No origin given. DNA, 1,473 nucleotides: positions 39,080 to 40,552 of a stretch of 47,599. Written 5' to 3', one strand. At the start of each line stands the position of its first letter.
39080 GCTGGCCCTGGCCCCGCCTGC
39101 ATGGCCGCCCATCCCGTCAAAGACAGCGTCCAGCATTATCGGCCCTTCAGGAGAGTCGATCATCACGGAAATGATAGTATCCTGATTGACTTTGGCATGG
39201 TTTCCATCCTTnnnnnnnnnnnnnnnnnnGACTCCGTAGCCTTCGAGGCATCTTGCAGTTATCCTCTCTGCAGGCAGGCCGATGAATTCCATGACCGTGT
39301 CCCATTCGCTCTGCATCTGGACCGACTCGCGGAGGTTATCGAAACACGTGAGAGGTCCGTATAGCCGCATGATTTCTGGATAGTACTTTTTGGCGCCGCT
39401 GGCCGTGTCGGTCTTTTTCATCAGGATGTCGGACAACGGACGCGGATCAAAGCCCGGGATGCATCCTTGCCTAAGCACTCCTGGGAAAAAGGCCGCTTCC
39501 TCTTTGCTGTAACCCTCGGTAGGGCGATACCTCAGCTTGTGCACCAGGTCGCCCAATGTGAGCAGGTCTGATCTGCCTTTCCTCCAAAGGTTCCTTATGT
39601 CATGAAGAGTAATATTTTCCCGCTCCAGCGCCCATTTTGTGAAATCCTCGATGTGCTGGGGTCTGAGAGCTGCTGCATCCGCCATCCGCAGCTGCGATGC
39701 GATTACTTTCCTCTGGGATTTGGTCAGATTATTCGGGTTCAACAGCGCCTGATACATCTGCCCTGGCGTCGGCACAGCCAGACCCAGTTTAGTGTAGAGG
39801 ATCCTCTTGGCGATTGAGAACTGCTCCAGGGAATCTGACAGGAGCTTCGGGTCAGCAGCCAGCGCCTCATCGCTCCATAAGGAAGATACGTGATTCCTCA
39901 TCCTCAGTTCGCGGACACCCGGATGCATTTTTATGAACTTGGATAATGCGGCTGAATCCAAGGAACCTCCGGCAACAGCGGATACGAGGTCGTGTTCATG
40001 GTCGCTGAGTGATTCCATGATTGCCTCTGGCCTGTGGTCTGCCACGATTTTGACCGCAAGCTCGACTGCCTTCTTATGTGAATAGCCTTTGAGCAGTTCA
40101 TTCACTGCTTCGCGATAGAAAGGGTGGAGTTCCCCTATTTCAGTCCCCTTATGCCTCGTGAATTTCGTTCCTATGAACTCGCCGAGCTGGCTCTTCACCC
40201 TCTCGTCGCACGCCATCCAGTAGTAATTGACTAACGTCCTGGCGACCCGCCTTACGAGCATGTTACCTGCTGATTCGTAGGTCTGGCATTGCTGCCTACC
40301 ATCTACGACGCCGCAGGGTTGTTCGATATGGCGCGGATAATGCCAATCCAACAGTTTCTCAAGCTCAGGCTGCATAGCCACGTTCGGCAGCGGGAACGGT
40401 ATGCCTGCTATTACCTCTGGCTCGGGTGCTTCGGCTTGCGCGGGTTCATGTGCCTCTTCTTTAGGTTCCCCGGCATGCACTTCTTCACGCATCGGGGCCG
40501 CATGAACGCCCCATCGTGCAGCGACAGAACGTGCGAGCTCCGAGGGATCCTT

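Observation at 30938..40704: Roughly 10-kb same-strand block of orphan envelope and low-complexity proteins headed by a PP2C-phosphatase fusion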

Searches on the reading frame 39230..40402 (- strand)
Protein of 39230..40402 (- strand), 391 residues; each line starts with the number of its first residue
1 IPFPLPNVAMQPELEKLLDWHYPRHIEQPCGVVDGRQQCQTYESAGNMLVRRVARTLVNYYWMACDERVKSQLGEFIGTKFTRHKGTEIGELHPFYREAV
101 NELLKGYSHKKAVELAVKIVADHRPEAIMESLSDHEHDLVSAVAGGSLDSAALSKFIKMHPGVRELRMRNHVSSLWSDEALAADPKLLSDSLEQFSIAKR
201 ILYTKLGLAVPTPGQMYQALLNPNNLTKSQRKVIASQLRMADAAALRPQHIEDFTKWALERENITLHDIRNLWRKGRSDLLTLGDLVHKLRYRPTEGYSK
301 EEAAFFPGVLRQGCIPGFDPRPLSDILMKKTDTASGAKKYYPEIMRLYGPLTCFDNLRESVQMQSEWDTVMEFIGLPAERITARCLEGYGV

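Call 29: find_homologous_proteins(query=A2, max_evalue=0.01)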
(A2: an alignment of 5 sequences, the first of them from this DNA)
Query A2 (5 sequences): 8000 candidates shared short words with the query, none scored E <= 0.01.

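Call 35: search_solved_structures(query=A2, max_evalue=10)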
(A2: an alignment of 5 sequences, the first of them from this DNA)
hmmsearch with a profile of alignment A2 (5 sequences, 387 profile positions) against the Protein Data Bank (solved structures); distinct sequences matched with E-value up to 10: 2.
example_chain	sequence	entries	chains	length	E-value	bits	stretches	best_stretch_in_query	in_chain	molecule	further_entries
3hjl_A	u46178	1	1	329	0.01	18.5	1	125-242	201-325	Flagellar motor switch protein fliG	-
6e3c_C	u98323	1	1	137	0.32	13.6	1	42-120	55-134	Dec protein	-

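Call 38: search_solved_structures(query=A2, max_evalue=1, show_alignments=2)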
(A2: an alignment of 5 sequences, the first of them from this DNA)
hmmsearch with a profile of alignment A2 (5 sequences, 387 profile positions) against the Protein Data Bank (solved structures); distinct sequences matched with E-value up to 1: 2.
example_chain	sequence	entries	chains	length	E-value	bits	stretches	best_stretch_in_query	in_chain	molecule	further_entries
3hjl_A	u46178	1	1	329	0.01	18.5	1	125-242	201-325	Flagellar motor switch protein fliG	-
6e3c_C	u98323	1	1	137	0.32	13.6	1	42-120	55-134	Dec protein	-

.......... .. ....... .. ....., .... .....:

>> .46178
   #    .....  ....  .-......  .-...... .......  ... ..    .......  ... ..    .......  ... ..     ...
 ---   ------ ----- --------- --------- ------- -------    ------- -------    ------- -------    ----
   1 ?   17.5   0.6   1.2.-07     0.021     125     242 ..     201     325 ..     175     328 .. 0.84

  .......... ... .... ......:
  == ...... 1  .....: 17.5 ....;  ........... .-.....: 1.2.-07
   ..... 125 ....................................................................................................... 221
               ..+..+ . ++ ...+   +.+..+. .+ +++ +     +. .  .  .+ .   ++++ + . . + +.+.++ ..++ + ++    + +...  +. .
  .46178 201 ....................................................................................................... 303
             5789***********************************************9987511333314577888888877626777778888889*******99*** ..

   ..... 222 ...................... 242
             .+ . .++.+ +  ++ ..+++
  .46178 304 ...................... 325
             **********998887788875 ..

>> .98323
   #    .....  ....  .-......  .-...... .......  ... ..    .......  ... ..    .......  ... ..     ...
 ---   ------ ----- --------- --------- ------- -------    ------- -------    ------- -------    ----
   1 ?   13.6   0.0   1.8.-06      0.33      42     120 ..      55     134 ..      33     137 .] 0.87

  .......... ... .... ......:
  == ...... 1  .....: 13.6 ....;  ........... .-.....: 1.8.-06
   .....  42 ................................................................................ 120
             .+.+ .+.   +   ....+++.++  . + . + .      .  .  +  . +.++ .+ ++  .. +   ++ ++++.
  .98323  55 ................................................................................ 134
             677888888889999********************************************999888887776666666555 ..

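Call 40: search_protein_representatives(alignment_id=A3)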
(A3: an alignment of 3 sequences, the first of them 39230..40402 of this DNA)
Query: 3 sequences, 385 profile positions. Proteins with E-value up to 0.001 (for the whole library): 87; up to 1e-10: 79; up to 1e-30: 39. The best 87 are listed.
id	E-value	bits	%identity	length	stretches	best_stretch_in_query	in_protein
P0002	3.5e-204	694.6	-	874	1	1-385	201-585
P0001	6.2e-186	634.6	-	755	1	1-385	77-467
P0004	1.4e-103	363.5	-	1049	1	2-384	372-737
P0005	1.2e-88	314.3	-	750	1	92-382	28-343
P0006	2.7e-69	250.6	-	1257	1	5-377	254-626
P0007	1.7e-67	244.7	-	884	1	2-379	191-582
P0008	1.4e-66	241.7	-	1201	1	2-378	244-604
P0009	1.4e-63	231.8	-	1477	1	2-378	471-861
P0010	3.5e-60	220.6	-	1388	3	3-306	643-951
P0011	2.9e-55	204.5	-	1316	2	2-302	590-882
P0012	2.5e-51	191.5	-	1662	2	3-305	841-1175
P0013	4.5e-51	190.6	-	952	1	79-383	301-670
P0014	1.8e-49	185.3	-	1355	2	4-301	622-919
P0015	4.9e-49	183.9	-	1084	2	114-377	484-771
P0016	3.7e-48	181.0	-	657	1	121-379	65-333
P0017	3.9e-48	181.0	-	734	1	132-381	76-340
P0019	2.7e-46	174.9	-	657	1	114-382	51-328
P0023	5.7e-43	164.0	-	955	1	114-380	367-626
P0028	1.7e-40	155.9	-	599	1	128-379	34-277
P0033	6.2e-38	147.4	-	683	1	119-377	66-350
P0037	2.0e-33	132.5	-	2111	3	122-318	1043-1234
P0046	3.8e-28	115.2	-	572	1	128-379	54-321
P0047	7.8e-27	110.9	-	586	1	131-376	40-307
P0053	1.5e-24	103.3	-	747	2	100-224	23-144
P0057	1.2e-22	97.0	-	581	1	138-379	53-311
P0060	1.5e-21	93.5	-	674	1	128-374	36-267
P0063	9.7e-20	87.5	-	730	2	128-217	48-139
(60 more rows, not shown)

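Call 45: list_cluster_members(proteins=[P0004, P0007, P0010, P0016, P0028, P0046, P0057, P0012, P0037, P0053])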
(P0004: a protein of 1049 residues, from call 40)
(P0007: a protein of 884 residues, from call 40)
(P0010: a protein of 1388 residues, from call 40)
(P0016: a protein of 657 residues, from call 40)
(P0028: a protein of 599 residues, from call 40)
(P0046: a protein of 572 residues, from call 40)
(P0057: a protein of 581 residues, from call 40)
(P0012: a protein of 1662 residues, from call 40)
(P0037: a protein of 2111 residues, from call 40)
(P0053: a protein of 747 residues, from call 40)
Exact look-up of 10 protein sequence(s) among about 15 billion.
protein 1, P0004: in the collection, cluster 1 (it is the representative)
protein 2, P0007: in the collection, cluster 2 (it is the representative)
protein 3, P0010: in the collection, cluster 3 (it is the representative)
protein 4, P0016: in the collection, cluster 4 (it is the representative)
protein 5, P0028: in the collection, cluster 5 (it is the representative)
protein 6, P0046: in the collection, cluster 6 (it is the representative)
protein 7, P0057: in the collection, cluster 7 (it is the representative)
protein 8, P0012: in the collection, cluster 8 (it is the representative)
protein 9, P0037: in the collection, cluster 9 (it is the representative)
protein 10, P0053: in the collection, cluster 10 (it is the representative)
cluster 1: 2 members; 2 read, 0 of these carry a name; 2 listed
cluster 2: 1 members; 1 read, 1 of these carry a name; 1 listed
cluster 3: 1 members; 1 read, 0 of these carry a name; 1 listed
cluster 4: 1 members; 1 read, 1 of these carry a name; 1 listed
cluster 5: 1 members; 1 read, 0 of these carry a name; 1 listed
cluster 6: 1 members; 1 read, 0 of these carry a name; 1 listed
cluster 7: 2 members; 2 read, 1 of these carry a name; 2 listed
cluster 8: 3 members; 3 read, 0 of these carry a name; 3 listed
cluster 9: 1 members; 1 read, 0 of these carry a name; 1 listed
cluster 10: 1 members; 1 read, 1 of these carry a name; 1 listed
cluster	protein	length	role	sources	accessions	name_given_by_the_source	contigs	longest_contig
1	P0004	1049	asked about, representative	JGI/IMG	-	-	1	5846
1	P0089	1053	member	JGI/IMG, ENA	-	-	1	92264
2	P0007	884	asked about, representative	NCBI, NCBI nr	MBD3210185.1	hypothetical protein GF318_02280, partial [Candidatus Micrarchaeota archaeon] | hypothetical protein [Candidatus Micrarchaeota archaeon]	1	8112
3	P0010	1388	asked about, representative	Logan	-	-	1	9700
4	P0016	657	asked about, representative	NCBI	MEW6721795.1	MAG: protein phosphatase 2C domain-containing protein [Candidatus Micrarchaeota archaeon]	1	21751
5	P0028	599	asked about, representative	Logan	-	-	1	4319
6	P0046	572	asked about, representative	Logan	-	-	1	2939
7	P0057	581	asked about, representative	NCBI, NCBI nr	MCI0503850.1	protein phosphatase 2C domain-containing protein [Candidatus Micrarchaeota archaeon]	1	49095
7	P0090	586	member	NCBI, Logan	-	-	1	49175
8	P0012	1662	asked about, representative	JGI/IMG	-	-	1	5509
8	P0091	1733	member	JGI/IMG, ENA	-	-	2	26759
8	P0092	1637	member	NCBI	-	-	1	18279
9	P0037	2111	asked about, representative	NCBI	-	-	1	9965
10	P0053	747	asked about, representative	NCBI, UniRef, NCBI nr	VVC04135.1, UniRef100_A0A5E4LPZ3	Protein phosphatase 2C [Candidatus Bilamarchaeum dharawalense] | Protein phosphatase 2C n=1 Tax=Candidatus Bilamarchaeum dharawalense TaxID=2885759 ...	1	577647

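Call 47: find_encoding_contigs(protein=P0053, flank=10000, max_places=2)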
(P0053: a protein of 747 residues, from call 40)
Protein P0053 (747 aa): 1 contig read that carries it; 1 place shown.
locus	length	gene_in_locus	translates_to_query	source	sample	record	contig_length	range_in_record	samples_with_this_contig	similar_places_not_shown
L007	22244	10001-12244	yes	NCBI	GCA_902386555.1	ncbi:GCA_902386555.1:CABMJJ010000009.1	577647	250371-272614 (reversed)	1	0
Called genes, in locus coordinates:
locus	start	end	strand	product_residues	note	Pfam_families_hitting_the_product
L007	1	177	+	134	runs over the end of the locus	-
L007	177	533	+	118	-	-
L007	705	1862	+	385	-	PF00155:Aminotran_1_2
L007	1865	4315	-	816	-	-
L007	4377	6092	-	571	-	PF07549:Sec_GG (faint), PF02355:SecD_SecF_C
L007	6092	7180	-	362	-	PF02355:SecD_SecF_C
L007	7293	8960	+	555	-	-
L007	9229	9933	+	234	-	PF01988:VIT1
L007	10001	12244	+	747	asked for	PF13672:PP2C_2 (weak)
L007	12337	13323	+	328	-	PF01619:Pro_dh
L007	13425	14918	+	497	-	-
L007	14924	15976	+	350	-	-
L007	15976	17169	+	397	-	-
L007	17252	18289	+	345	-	-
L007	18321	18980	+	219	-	PF00702:Hydrolase, PF13419:HAD_2, PF13242:Hydrolase_like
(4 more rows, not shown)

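Call 48: find_encoding_contigs(protein=P0057, flank=10000, max_places=2)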
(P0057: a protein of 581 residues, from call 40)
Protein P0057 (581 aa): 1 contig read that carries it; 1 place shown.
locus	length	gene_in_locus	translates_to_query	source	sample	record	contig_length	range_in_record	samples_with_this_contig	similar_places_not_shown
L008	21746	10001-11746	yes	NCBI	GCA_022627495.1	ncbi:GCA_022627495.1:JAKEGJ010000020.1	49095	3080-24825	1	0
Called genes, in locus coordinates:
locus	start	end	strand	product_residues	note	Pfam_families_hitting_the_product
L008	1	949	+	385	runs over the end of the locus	PF00155:Aminotran_1_2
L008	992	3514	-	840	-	-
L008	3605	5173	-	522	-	PF03109:ABC1 (faint), PF00069:Pkinase, PF07714:PK_Tyr_Ser-Thr, PF06293:Kdo (faint)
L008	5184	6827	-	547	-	PF00069:Pkinase, PF01636:APH (faint), PF03109:ABC1 (faint), PF07714:PK_Tyr_Ser-Thr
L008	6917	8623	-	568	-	PF02355:SecD_SecF_C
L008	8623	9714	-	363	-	PF02355:SecD_SecF_C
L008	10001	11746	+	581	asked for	PF13672:PP2C_2 (weak)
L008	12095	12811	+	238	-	PF01988:VIT1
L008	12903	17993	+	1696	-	PF13672:PP2C_2 (weak)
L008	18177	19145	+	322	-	-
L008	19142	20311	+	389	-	-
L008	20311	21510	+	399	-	-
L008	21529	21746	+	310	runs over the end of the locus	-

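Call 52: find_encoding_contigs(protein=P0089, flank=10000, max_places=2)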
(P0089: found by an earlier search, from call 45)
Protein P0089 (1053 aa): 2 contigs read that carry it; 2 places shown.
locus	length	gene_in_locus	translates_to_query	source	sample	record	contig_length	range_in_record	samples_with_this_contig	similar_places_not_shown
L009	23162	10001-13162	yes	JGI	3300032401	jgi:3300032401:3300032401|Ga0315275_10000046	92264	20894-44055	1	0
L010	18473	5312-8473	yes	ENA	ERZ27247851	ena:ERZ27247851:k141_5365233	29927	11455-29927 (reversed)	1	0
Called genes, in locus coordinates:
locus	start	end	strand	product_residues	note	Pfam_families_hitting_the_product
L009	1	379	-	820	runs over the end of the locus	-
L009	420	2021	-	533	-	PF00069:Pkinase, PF07714:PK_Tyr_Ser-Thr, PF17667:Pkinase_fungal (weak), PF03109:ABC1 (weak), PF06293:Kdo (weak)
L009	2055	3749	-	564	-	PF02355:SecD_SecF_C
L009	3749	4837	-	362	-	PF02355:SecD_SecF_C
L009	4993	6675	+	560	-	-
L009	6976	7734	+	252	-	PF01988:VIT1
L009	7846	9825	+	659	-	-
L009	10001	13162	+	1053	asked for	PF12796:Ank_2 (weak), PF13637:Ank_4, PF00481:PP2C (weak)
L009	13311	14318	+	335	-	-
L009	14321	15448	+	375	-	-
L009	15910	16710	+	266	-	-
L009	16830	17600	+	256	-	-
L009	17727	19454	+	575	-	-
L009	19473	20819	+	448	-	-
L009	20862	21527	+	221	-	PF00702:Hydrolase, PF13419:HAD_2, PF13242:Hydrolase_like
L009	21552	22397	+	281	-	-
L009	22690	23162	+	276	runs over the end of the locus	PF01261:AP_endonuc_2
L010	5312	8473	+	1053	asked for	PF12796:Ank_2 (weak), PF13637:Ank_4, PF00481:PP2C (weak)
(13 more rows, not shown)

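Call 53: find_encoding_contigs(protein=P0016, flank=10000, max_places=2)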
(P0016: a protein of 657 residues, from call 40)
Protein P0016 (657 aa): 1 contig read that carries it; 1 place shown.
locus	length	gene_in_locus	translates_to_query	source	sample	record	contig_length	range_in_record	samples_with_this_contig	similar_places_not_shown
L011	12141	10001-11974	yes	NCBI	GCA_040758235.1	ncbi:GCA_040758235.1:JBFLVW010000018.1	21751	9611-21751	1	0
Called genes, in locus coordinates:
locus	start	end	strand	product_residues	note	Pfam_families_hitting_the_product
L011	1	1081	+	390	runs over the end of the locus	PF00155:Aminotran_1_2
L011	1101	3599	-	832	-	-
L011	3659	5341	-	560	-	PF00069:Pkinase, PF07714:PK_Tyr_Ser-Thr, PF01636:APH (faint)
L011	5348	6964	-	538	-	PF00069:Pkinase, PF07714:PK_Tyr_Ser-Thr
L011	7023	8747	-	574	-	PF07549:Sec_GG (faint), PF02355:SecD_SecF_C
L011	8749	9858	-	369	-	PF02355:SecD_SecF_C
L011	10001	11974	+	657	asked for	PF13672:PP2C_2 (weak)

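Call 54: find_encoding_contigs(protein=P0091, flank=10000, max_places=2)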
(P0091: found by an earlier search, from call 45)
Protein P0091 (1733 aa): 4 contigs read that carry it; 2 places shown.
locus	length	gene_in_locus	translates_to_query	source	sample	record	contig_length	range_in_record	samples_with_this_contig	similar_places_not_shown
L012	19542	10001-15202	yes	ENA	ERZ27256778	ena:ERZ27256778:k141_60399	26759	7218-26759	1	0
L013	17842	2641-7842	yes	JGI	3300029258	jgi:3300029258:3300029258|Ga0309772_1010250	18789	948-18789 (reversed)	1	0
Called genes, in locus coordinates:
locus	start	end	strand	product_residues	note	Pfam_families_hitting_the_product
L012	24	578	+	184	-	-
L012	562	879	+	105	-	-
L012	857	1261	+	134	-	-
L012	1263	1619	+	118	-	-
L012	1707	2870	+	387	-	PF00155:Aminotran_1_2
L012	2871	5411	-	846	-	-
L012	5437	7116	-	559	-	PF00069:Pkinase, PF07714:PK_Tyr_Ser-Thr, PF01636:APH (faint), PF03109:ABC1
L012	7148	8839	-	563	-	PF02355:SecD_SecF_C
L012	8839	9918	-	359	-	PF02355:SecD_SecF_C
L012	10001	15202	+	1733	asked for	-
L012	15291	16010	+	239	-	-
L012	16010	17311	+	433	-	-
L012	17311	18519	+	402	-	-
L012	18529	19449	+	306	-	-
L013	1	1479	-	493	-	?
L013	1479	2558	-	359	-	PF02355:SecD_SecF_C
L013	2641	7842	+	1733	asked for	-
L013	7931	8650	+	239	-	-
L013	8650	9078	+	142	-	-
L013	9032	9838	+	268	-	-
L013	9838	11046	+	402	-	-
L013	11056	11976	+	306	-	-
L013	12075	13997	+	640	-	-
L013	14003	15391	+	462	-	-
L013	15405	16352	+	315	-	-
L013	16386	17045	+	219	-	PF00702:Hydrolase, PF12710:HAD (weak), PF13419:HAD_2, PF13242:Hydrolase_like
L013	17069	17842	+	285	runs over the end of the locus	-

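Call 81: list_cluster_members(proteins=[P0005, P0009, P0013, P0017, P0019, P0023, P0033, P0047, P0060, P0063])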
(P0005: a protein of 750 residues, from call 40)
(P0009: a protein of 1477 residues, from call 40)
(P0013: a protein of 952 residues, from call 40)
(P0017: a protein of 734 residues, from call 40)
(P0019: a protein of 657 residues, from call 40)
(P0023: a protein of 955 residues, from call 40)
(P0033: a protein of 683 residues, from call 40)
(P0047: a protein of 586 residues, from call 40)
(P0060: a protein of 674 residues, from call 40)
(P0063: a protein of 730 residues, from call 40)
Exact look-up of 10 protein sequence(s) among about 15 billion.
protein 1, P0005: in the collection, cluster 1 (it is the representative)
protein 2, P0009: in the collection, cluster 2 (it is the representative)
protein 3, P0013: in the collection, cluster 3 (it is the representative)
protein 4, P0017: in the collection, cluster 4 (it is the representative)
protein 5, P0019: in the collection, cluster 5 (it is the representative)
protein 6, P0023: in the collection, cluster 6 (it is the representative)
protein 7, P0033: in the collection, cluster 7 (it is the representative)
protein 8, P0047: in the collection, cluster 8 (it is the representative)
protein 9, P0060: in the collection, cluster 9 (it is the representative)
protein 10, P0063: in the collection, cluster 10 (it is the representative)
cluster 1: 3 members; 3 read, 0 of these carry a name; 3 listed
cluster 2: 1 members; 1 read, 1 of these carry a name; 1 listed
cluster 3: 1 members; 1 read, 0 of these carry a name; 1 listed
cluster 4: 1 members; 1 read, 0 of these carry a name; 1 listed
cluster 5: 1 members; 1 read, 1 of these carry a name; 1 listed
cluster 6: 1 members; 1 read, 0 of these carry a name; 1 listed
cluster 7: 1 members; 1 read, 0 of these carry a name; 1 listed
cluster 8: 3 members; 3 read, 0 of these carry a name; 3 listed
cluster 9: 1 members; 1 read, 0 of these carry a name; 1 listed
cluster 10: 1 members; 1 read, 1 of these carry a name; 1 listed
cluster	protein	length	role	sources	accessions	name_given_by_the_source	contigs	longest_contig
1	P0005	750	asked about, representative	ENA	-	-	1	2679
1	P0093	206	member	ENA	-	-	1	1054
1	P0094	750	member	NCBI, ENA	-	-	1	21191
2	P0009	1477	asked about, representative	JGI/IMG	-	serine/threonine protein phosphatase PrpC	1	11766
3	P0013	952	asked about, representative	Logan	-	-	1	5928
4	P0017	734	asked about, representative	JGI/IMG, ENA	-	-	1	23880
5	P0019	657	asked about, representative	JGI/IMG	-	serine/threonine protein phosphatase PrpC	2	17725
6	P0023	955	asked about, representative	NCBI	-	-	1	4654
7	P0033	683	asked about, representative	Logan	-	-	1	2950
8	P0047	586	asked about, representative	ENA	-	-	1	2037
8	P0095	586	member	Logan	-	-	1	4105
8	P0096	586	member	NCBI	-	-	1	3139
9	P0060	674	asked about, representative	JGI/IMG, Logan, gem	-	-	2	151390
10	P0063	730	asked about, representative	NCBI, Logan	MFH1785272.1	MAG: PP2C family serine/threonine-protein phosphatase [Candidatus Micrarchaeota archaeon]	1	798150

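Call 82: find_encoding_contigs(protein=P0063, flank=10000, max_places=1)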
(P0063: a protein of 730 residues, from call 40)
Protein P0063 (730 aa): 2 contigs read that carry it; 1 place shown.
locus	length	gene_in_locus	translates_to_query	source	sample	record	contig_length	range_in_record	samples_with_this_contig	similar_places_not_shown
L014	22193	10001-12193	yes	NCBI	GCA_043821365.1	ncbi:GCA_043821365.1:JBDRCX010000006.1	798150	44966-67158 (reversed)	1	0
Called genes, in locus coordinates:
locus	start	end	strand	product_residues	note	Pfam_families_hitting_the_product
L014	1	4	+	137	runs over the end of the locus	-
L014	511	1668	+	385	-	PF00155:Aminotran_1_2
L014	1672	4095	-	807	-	-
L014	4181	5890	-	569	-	PF02355:SecD_SecF_C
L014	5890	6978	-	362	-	PF07549:Sec_GG (faint), PF02355:SecD_SecF_C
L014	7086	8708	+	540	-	-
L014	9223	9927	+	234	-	PF01988:VIT1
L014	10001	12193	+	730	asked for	PF13672:PP2C_2 (weak)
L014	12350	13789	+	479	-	-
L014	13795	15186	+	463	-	-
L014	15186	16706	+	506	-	-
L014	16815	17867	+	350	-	-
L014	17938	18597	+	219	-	PF00702:Hydrolase, PF13419:HAD_2, PF13242:Hydrolase_like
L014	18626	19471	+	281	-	-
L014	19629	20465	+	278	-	PF01261:AP_endonuc_2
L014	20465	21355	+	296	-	-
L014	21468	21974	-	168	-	PF13181:TPR_8 (faint), PF13424:TPR_12 (faint), PF13428:TPR_14 (faint), PF13432:TPR_16 (weak), PF23914:TPR_CcmH_CycH (faint), PF12895:ANAPC3, PF00515:TPR_1 (weak), PF07719:TPR_2 (weak), +2 more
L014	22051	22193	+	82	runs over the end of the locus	-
